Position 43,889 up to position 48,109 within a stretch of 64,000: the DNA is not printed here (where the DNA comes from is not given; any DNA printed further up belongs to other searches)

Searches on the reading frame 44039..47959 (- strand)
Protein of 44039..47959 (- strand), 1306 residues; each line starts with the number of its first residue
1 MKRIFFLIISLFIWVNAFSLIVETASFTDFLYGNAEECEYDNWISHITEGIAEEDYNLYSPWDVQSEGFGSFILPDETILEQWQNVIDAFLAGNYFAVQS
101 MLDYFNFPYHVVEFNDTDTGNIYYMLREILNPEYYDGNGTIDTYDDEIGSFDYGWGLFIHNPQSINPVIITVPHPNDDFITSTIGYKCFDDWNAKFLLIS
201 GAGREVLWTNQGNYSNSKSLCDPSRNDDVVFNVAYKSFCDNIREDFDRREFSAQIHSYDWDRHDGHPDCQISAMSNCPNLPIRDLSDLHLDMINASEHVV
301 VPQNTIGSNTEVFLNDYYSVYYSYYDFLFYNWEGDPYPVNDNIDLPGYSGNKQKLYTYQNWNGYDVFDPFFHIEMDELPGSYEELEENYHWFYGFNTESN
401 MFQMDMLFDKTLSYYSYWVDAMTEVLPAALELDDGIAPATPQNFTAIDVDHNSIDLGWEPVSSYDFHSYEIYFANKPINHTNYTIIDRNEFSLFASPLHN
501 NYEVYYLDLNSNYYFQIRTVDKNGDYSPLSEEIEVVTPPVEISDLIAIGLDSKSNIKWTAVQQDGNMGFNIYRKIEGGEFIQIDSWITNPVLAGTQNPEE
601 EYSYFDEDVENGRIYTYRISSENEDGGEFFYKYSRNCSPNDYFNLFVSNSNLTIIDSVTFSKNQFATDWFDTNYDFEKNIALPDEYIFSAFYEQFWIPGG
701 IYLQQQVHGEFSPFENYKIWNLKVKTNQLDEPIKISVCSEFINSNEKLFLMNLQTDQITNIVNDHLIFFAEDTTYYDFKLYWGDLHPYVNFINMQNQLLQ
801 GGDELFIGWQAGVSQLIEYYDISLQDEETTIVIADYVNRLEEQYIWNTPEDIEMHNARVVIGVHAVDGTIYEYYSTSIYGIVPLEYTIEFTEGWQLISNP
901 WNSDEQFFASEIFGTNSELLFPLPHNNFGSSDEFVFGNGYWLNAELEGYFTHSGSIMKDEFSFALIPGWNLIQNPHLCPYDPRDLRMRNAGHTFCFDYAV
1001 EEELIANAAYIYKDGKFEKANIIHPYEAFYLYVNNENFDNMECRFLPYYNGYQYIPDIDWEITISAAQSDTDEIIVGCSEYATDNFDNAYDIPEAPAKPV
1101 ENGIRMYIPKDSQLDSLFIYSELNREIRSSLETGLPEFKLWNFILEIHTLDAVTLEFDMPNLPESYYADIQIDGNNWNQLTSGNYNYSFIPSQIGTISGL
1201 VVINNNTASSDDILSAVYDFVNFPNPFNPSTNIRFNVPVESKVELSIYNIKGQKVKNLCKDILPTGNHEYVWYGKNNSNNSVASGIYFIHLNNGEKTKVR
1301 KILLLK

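Call 16: search_protein_families(library=pfam, proteins=[window:44039-47959:-], max_evalue=0.001)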
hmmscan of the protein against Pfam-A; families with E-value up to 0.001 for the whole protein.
window:44039-47959:- (1306 aa): 3 families
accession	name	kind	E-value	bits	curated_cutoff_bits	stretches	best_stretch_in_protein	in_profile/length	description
PF00041.27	fn3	-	1.7e-09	38.2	25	1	440-535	2-83/84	Fibronectin type III domain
PF18962.6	Por_Secre_tail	-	9.6e-08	32.7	27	1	1223-1303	2-74/75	Secretion system C-terminal sorting domain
PF13860.13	FlgD_ig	-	7.1e-07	29.6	27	1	1241-1290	23-72/79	FlgD Ig-like domain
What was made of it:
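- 44039..47959 (-): Convergent T9SS cargo gene 3 (1306 aa). Pfam fn3, Por_Secre_tail (call 16).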
